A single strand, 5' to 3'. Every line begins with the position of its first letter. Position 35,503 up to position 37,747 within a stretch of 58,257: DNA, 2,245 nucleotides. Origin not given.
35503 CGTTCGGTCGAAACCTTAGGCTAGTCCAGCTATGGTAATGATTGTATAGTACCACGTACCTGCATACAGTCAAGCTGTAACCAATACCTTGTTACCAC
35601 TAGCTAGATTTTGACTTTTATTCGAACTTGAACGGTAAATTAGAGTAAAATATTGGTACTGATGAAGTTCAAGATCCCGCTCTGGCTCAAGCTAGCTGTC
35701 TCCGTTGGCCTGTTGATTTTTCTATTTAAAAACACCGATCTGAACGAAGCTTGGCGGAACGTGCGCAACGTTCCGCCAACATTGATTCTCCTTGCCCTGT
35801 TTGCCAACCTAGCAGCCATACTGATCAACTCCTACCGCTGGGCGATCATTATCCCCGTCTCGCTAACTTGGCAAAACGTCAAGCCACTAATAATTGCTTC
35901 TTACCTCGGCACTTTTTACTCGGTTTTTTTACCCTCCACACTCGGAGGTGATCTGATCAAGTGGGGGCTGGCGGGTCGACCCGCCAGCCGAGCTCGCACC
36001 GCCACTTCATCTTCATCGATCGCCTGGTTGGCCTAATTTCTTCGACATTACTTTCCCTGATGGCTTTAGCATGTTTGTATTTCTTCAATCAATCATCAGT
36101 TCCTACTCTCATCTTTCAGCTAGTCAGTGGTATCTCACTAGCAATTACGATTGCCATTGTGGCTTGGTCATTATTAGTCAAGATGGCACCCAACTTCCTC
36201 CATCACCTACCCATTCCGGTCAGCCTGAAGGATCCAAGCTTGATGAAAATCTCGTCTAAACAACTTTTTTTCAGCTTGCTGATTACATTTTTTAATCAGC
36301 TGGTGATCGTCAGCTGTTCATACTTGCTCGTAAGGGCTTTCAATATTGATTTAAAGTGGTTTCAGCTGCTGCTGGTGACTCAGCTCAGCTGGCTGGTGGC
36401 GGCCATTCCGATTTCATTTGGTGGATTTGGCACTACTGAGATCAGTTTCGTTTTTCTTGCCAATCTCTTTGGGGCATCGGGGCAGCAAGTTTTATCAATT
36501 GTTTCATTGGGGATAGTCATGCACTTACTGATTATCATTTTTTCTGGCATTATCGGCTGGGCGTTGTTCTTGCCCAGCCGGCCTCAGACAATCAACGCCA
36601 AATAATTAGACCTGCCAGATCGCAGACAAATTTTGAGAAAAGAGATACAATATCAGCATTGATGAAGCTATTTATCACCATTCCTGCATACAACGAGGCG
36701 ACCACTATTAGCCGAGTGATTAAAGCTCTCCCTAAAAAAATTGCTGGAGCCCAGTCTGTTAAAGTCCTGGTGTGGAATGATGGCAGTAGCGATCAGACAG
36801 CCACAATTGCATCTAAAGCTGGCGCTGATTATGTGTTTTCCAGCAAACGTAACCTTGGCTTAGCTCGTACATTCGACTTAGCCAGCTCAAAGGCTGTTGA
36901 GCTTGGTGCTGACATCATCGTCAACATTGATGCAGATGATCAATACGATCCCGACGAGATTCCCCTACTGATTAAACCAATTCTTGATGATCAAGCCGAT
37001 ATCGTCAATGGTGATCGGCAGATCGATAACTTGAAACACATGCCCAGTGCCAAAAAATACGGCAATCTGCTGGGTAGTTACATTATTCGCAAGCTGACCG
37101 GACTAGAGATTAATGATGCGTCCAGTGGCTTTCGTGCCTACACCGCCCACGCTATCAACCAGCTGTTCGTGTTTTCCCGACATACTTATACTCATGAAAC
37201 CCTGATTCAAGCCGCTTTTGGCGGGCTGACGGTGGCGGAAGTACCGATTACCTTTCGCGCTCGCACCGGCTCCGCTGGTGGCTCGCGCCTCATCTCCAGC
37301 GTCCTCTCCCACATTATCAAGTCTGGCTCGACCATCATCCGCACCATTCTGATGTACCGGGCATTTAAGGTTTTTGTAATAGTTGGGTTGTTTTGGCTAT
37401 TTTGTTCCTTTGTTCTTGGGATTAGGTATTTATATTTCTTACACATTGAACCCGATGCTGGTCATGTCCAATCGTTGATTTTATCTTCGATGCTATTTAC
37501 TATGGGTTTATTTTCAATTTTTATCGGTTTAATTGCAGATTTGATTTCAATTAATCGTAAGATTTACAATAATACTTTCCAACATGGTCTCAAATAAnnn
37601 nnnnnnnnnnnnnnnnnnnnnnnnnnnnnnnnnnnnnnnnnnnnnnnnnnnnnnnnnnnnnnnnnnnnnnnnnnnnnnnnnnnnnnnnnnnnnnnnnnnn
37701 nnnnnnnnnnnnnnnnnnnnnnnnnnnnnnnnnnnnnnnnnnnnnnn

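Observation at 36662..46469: Expanded three-component (GtrB/CsbB-like, GtrA-like, giant GT-C) extracytoplasmic glycosylation operon carrying an Fe-S flavoprotein, an orphan toroid-like enzyme and a cytidylyltransferase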

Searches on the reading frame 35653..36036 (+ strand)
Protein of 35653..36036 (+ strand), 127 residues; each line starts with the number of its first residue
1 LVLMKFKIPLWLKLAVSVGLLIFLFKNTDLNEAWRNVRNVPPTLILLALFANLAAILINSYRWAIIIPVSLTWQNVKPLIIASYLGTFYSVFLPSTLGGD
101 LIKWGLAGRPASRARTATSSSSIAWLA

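Call 8: search_protein_families(library=pfam, proteins=[window:35653-36036:+], max_evalue=0.001)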
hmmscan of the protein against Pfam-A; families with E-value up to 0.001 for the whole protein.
window:35653-36036:+ (127 aa): 1 family
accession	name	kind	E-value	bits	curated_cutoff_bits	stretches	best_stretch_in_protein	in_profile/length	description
PF03706.18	LPG_synthase_TM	-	1.9e-14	54.3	33.4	1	11-121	2-111/302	Lysylphosphatidylglycerol synthase TM region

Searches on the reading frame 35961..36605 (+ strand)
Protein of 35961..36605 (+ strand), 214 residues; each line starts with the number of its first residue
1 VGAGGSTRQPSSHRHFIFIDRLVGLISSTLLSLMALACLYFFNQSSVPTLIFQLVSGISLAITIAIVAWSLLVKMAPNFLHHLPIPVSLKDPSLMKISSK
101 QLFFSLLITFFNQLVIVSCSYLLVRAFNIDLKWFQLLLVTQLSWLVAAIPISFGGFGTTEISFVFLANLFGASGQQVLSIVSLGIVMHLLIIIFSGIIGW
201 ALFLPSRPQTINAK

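Call 8: search_protein_families(library=pfam, proteins=[window:35961-36605:+], max_evalue=0.001)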
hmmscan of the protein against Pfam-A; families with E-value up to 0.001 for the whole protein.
window:35961-36605:+ (214 aa): 1 family
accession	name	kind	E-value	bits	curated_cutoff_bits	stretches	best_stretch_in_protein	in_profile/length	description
PF03706.18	LPG_synthase_TM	-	1.2e-14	54.9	33.4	1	17-192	113-298/302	Lysylphosphatidylglycerol synthase TM region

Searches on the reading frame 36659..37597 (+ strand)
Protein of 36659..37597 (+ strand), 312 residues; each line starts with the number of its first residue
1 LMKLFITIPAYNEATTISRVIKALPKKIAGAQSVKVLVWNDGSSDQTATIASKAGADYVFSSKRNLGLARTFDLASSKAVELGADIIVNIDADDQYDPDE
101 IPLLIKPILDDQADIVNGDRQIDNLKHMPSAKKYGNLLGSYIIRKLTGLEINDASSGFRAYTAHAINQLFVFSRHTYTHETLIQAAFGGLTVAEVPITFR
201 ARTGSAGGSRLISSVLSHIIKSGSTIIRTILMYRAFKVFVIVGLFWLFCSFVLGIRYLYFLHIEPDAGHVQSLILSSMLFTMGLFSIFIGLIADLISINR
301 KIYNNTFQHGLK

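Call 4: search_protein_families(library=pfam, proteins=[window:36659-37597:+], max_evalue=0.01)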
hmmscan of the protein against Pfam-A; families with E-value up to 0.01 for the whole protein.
window:36659-37597:+ (312 aa): 2 families
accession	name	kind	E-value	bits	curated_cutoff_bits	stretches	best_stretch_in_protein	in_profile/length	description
PF00535.33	Glycos_transf_2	-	1e-19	71.5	23.3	1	6-169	2-167/168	Glycosyl transferase family 2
PF13641.12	Glyco_tranf_2_3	-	1.4e-06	28.9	27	1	6-131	5-134/230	Glycosyltransferase like family 2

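Call 10: search_protein_families(library=ncbifam, proteins=[window:36659-37597:+], max_evalue=0.1)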
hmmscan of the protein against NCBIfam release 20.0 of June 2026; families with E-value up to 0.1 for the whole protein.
window:36659-37597:+ (312 aa): 16 families
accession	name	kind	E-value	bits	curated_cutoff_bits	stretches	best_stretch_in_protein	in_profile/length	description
TIGR04182.1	glyco_TIGR04182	equivalog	1.1e-30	107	325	1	6-298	4-284/293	S-layer glycoprotein N-glycosyltransferase AglJ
NF041391.1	DPhHxTase_Halo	equivalog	8.2e-25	87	375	1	10-206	3-190/213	dolichyl-phosphate hexose transferase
NF058614.1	PPMAGASynPpgS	equivalog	2.3e-16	59.9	370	1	5-198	3-195/226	polyprenyl-phospho-N-acetylgalactosaminyl synthase PpgS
NF007986.1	PRK10714.1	equivalog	5.9e-13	48.5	529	1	3-296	7-293/316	undecaprenyl-phosphate 4-deoxy-4-formamido-L-arabinose transferase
NF047588.1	GlcsyltransPgfSStrep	equivalog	1.1e-09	37.9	500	1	2-296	1-287/308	glycosyltransferase PgfS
NF010496.0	PRK13915.1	equivalog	2.1e-09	36.9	262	1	5-116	34-151/307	glucosyl-3-phosphoglycerate synthase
TIGR03937.1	PgaC_IcaA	equivalog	7.7e-08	31.7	422.3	1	5-121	48-164/407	poly-beta-1,6-N-acetyl-D-glucosamine synthase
TIGR04283.1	glyco_like_mftF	equivalog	4.6e-07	29.7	182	1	6-79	3-71/221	TIGR04283 family arsenosugar biosynthesis glycosyltransferase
NF041865.1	EpsU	equivalog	4.8e-06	25.8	700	1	3-99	40-138/394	exopolysaccharide biosynthesis GT2 family glycosyltransferase EpsU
NF041875.1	EPS_EpsD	equivalog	1.4e-05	24.7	370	1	6-101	3-97/325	exopolysaccharide biosynthesis glycosyltransferase EpsD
TIGR03469.1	HpnB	hypoth_equivalog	8.8e-05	21.7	379.25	1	5-61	47-102/386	hopene-associated glycosyltransferase HpnB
NF007482.0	PRK10073.1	equivalog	0.00016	20.8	423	1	3-120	7-124/334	glycosyltransferase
NF050113.1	gal_furan_GlfT1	equivalog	0.0016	17.8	330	1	34-97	28-93/290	galactofuranosyltransferase GlfT1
NF038302.1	EPS_HpsE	equivalog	0.0076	15.3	300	1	3-57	2-57/307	hormogonium polysaccharide biosynthesis glycosyltransferase HpsE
TIGR03111.1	glyc2_xrt_Gpos1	hypoth_equivalog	0.0086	14.9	363.95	1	4-106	51-154/439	TIGR03111 family XrtG-associated glycosyltransferase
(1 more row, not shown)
